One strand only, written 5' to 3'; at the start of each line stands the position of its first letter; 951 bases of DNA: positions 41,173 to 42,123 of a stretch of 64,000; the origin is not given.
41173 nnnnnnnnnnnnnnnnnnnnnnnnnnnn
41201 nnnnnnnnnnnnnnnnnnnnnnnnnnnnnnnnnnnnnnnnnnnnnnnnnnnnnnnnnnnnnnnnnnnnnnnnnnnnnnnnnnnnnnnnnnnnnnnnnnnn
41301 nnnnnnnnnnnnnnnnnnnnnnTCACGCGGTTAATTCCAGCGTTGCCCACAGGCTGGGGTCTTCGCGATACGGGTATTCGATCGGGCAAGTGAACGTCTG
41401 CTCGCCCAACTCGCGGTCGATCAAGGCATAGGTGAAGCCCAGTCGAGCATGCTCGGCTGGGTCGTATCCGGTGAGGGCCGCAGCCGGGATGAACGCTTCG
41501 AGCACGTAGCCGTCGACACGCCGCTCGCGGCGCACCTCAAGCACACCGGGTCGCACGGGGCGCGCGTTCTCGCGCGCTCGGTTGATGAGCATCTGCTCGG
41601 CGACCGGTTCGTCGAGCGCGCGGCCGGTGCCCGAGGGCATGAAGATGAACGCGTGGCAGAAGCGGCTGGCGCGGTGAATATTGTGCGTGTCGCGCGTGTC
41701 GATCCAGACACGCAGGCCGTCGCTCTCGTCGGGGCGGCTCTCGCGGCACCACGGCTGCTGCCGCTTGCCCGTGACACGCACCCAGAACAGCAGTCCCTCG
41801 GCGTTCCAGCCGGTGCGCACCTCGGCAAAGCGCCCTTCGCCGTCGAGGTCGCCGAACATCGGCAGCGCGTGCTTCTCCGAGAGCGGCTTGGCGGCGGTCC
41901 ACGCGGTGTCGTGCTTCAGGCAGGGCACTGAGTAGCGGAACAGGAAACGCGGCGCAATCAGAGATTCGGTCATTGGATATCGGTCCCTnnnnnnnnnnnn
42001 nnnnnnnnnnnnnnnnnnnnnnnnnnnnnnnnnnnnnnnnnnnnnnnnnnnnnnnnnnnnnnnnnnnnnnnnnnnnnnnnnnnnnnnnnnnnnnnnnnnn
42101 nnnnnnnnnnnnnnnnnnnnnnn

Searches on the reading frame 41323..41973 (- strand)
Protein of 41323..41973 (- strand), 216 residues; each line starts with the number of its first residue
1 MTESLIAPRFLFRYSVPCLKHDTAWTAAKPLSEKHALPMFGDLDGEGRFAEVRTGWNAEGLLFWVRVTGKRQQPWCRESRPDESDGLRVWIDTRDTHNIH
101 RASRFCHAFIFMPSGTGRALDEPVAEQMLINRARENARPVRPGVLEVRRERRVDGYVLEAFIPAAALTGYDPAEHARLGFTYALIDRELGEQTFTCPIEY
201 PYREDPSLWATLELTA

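Call 57: search_protein_families(library=pfam, proteins=[window:41323-41973:-], max_evalue=0.001)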
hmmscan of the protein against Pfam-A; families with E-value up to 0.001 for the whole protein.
window:41323-41973:- (216 aa): 1 family
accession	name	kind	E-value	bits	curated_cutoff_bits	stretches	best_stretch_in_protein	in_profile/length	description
PF06452.16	CBM9_1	-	0.00026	21.4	23.4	1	21-194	5-160/185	Carbohydrate family 9 binding domain-like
